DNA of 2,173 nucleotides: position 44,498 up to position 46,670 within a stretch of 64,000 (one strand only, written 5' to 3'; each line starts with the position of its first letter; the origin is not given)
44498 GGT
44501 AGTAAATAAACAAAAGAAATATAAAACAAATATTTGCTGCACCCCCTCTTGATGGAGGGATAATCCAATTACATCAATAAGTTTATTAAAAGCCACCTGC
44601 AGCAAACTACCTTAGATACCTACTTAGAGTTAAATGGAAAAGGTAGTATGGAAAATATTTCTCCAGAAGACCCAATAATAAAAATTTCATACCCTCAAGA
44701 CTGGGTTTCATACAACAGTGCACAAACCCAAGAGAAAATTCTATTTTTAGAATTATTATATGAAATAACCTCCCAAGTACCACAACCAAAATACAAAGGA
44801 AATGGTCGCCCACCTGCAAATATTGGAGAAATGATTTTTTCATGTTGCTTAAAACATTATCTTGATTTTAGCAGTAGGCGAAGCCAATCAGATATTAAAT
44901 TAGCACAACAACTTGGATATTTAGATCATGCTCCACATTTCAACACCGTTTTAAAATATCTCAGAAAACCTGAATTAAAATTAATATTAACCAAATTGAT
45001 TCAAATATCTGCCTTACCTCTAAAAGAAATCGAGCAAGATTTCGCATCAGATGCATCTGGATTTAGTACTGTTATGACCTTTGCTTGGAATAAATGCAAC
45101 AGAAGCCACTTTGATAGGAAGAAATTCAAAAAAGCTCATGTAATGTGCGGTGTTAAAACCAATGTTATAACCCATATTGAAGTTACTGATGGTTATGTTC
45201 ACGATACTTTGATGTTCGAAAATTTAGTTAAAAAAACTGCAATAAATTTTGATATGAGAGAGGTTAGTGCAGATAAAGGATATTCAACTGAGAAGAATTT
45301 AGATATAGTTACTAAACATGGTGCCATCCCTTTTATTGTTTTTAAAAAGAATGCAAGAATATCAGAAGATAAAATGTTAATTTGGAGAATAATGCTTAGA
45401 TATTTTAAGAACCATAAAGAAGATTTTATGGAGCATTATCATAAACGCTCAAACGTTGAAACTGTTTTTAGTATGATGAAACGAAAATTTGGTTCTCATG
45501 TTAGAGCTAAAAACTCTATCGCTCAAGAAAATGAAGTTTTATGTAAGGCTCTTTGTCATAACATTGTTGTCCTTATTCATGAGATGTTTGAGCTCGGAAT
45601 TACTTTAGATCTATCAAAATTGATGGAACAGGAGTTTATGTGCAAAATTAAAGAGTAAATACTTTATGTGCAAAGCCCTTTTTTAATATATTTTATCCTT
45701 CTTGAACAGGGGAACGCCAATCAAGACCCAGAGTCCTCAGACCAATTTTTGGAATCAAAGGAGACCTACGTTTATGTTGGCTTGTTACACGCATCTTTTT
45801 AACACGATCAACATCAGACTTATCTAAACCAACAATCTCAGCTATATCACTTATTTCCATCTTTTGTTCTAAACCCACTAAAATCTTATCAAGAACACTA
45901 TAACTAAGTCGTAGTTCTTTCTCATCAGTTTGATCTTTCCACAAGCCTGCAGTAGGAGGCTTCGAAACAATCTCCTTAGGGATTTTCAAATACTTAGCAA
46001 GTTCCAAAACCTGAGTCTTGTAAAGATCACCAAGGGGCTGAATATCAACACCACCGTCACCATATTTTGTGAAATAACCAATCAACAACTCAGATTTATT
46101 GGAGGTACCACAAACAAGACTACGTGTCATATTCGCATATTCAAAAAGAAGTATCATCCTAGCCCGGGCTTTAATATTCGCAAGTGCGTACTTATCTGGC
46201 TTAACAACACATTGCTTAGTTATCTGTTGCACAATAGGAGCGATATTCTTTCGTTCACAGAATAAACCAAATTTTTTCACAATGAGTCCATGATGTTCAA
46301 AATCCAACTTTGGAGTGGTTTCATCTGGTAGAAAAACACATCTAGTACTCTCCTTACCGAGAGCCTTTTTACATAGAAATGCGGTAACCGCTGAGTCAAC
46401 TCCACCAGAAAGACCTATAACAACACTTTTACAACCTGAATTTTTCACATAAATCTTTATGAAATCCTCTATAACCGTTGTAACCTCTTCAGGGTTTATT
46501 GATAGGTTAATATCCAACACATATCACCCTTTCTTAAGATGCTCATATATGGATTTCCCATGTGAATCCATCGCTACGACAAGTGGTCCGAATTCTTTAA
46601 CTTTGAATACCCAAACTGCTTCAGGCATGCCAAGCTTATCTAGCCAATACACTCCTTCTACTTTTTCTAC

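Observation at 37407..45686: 8.26-kb AT-rich island bounded by inverted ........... termini and a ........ direct repeat: candidate defence-cargo transposon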

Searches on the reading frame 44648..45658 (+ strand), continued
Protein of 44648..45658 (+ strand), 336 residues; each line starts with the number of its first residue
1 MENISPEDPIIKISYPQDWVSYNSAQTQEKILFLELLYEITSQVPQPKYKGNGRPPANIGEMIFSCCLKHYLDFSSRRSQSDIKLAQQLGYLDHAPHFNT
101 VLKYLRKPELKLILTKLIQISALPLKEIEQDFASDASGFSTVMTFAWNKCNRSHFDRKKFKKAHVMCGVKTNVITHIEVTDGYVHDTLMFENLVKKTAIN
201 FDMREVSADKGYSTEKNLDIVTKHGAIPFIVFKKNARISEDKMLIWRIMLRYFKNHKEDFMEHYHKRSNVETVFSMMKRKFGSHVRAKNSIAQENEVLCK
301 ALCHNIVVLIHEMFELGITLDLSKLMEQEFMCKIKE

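Call 51: get_annotated_region(hit=H6, flank=500)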
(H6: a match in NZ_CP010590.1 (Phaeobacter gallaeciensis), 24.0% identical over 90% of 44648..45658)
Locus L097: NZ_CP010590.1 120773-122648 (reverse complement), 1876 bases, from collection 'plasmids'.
description: Phaeobacter gallaeciensis strain P11 plasmid pP11_b, complete sequence
organism: Phaeobacter gallaeciensis (NCBI taxid 60890)
taxonomy: Bacteria; Pseudomonadota; Alphaproteobacteria; Rhodobacterales; Roseobacteraceae; Phaeobacter; Phaeobacter gallaeciensis
host: -; source: cell culture,clam larvae aquaculture; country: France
typing (MOB-suite, as given by PLSDB): conjugative; replicon rep_cluster_558; relaxase MOBP; mating-pair formation MPF_T
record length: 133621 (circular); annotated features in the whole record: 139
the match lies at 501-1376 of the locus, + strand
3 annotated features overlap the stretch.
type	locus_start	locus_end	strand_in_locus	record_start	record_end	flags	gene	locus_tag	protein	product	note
CDS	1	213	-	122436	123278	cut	-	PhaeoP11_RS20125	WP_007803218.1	hypothetical protein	-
CDS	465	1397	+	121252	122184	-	-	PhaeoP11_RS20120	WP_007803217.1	IS5-like element ISRhba5 family transposase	GO:0006313 - DNA transposition [Evidence IEA]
CDS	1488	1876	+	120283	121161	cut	-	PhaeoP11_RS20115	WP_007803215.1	TniB family NTP-binding protein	-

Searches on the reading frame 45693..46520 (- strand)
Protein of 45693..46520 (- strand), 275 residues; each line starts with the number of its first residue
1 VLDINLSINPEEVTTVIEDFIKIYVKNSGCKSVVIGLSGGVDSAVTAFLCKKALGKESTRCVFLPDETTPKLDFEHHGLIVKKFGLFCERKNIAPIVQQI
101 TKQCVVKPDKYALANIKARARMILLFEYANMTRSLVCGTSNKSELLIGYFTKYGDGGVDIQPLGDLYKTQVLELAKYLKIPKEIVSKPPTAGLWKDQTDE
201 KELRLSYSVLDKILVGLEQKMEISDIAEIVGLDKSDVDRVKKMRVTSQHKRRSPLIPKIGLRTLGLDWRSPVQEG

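Call 11: find_encoding_contigs(protein=window:45693-46520:-, flank=10000, max_places=10)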
Protein window:45693-46520:- (275 aa): 3 contigs read that carry it; 3 places shown.
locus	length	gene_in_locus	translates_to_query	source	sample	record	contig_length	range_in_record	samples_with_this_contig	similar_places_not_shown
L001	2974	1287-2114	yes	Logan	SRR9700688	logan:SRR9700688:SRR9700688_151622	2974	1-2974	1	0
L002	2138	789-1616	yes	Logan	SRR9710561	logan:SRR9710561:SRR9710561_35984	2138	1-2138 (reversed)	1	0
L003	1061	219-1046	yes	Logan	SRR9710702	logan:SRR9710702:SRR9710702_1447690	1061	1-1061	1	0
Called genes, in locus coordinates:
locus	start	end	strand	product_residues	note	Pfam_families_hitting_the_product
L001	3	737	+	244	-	?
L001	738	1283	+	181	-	PF05683:Fumerase_C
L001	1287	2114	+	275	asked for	PF02540:NAD_synthase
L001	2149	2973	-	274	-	?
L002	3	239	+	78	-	?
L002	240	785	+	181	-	PF05683:Fumerase_C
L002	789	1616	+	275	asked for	PF02540:NAD_synthase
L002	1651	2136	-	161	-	?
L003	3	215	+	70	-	?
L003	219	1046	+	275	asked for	PF02540:NAD_synthase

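Call 53: list_cluster_members(proteins=[window:45693-46520:-, window:44648-45658:+, window:46524-47069:-, window:38472-41555:-, window:42983-44197:+, window:48052-50007:-])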
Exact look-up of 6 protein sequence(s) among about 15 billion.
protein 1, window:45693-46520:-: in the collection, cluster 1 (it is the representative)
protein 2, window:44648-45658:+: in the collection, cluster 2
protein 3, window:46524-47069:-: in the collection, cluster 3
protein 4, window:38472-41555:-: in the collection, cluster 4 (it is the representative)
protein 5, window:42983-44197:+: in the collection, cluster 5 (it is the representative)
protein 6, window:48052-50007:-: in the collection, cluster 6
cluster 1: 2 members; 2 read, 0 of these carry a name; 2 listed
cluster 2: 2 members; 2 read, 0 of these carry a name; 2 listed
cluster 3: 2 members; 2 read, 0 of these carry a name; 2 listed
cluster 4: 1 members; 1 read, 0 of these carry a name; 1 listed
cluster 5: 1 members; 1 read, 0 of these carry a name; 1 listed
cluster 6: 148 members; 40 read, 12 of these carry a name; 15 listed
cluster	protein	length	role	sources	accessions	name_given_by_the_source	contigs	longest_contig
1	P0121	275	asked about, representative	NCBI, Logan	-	-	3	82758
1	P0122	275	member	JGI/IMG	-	-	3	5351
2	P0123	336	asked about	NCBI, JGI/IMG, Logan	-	-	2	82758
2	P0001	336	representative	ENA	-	-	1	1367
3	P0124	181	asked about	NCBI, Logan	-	-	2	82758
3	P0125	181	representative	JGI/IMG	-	-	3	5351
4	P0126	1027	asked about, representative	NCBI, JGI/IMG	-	-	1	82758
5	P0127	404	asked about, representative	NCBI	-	-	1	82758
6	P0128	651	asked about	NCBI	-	-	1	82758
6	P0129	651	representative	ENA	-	-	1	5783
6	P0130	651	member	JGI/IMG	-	acetyl-CoA synthetase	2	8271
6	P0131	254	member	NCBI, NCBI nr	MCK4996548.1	MAG: AMP-binding protein, partial [Thermoplasmatales archaeon] | AMP-binding protein [Thermoplasmatales archaeon]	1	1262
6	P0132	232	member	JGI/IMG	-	acetyl-CoA synthetase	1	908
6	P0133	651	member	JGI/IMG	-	acetyl-CoA synthetase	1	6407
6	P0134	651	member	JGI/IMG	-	acetyl-CoA synthetase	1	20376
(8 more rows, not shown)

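Call 54: find_encoding_contigs(protein=P0122, flank=10000, max_places=10)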
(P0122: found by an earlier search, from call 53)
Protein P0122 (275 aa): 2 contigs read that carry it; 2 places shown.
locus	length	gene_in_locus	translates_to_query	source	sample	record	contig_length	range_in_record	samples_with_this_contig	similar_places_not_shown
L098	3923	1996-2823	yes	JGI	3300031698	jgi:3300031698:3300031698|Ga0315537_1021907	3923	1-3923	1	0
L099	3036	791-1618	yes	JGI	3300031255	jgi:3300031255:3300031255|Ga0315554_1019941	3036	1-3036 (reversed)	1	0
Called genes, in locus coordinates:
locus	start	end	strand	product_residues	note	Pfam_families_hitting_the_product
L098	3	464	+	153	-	?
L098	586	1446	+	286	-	PF05681:Fumerase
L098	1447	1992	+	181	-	PF05683:Fumerase_C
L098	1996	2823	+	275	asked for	PF02540:NAD_synthase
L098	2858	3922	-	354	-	?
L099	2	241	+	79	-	?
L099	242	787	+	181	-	PF05683:Fumerase_C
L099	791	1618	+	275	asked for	PF02540:NAD_synthase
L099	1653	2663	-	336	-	PF01609:DDE_Tnp_1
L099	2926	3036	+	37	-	?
